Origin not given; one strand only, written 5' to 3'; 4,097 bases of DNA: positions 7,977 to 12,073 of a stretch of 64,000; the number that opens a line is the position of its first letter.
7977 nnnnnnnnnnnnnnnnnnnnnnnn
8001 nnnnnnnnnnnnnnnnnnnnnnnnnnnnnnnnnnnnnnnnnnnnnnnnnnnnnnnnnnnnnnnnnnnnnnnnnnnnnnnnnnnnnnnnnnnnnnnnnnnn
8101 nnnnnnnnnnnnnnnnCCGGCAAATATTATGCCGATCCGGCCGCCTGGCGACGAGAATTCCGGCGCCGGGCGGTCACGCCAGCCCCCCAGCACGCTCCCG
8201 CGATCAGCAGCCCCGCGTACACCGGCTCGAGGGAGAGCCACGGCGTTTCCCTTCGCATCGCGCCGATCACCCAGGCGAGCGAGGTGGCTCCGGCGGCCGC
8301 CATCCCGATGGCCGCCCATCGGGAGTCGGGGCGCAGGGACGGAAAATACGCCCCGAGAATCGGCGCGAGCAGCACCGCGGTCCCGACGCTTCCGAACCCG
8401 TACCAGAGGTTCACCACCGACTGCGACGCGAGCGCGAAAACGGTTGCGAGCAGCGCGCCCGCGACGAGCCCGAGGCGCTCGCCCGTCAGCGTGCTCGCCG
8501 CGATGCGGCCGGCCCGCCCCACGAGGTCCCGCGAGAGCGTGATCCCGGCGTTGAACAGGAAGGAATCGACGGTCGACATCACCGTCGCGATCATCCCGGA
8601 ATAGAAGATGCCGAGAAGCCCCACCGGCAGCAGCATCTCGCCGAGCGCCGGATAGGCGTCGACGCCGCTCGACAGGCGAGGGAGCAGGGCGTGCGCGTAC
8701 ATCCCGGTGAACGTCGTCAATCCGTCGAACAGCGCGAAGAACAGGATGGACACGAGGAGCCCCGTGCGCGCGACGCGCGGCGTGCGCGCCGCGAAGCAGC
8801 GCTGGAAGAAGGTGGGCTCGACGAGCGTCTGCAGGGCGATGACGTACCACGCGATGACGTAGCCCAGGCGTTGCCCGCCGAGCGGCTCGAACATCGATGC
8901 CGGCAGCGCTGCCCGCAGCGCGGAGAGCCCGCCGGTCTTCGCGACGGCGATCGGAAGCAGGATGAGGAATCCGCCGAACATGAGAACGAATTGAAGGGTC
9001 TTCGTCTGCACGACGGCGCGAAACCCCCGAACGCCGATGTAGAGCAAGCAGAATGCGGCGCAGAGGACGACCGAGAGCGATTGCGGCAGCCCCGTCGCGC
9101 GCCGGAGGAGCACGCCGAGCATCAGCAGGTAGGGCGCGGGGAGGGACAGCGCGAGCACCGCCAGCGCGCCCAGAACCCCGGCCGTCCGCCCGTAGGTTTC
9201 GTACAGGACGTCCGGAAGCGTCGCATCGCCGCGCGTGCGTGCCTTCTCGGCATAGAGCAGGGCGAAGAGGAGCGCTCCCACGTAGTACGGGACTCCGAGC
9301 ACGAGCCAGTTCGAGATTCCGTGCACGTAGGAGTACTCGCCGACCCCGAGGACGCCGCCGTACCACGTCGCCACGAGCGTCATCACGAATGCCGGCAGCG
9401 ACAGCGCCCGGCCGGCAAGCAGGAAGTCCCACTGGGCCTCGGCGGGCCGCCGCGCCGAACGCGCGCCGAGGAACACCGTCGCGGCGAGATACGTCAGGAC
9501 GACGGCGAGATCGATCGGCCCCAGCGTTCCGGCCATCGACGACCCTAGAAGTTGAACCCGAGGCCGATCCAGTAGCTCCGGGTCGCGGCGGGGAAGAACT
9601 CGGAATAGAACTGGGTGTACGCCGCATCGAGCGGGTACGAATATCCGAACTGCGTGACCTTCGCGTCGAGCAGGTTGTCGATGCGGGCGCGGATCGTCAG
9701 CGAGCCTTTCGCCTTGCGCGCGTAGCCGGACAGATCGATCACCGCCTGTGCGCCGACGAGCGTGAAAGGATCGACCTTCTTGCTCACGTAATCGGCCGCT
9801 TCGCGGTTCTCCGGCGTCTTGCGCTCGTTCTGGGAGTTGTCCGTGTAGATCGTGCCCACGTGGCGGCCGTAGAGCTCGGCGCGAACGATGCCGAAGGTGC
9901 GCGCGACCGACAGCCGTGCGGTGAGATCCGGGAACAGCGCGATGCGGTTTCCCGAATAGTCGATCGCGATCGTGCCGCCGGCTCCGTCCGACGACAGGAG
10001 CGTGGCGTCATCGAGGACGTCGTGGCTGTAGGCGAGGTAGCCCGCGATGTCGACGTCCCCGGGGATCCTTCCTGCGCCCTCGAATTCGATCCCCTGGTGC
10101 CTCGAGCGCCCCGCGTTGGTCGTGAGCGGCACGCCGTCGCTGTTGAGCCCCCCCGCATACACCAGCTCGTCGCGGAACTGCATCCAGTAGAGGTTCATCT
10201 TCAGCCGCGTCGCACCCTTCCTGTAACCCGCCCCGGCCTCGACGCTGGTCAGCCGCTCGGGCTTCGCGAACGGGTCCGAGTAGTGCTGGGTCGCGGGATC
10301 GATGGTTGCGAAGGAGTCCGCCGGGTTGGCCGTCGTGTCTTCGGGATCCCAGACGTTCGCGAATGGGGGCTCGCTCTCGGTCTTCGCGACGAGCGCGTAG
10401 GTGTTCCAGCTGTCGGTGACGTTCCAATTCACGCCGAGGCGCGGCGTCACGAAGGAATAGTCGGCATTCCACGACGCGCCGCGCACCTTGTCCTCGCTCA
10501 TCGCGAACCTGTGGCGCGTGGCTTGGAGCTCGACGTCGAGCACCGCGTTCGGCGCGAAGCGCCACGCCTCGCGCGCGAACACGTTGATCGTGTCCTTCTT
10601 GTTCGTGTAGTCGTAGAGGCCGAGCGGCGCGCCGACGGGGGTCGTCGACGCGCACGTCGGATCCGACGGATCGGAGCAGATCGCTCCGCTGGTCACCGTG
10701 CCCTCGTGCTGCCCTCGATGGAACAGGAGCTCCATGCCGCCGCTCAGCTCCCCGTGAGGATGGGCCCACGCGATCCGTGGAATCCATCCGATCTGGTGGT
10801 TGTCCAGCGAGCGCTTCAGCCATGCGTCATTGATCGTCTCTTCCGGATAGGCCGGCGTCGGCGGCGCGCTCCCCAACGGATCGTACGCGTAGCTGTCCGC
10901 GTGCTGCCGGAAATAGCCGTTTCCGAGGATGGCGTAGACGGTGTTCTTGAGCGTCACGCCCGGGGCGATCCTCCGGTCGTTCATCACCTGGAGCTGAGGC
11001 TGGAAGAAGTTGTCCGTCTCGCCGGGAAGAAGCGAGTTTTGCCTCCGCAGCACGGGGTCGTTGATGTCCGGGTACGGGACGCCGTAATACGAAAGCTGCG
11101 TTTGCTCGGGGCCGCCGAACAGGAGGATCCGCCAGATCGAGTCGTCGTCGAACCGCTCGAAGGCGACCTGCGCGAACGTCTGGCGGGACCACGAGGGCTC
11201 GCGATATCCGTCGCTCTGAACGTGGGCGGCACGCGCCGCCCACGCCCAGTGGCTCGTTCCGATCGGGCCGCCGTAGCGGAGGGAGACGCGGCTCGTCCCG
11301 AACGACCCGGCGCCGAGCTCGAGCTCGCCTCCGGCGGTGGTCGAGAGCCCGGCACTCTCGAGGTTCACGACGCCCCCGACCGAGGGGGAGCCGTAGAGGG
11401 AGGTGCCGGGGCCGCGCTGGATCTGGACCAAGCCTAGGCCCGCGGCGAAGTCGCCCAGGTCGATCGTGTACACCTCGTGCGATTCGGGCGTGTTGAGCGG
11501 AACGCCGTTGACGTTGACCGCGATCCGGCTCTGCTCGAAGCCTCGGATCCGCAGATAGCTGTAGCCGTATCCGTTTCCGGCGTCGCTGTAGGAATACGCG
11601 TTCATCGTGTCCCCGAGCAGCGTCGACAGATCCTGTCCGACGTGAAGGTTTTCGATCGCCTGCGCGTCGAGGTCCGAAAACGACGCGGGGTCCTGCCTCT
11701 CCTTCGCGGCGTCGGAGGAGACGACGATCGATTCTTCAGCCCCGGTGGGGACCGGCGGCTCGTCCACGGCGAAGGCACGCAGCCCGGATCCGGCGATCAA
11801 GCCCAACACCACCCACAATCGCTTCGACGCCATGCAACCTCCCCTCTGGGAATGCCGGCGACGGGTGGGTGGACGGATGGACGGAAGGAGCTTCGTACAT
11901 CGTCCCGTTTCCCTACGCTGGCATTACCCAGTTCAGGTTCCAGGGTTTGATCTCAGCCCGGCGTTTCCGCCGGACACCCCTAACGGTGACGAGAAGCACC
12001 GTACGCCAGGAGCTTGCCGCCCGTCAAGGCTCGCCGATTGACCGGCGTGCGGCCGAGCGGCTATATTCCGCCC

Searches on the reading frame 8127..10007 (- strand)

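Call 24: search_protein_families(library=pfam, proteins=[window:8127-10007:-], max_evalue=0.0001)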
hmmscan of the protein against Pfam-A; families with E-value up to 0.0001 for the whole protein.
window:8127-10007:- (626 aa): 1 family
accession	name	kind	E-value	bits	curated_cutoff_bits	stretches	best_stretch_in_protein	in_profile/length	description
PF00474.23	SSF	-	1.1e-23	84.3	22.8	1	195-507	1-337/406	Sodium:solute symporter family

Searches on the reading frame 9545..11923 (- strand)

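Call 24: search_protein_families(library=pfam, proteins=[window:9545-11923:-], max_evalue=0.0001)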
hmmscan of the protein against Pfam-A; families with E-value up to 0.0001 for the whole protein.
window:9545-11923:- (792 aa): 2 families
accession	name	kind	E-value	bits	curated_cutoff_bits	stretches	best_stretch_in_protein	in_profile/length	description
PF00593.30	TonB_dep_Rec_b-barrel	-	9.5e-28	98.7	27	1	278-751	28-436/436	TonB dependent receptor-like, beta-barrel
PF07715.20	Plug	-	1e-11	45.7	23.9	1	76-185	3-107/107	TonB-dependent Receptor Plug Domain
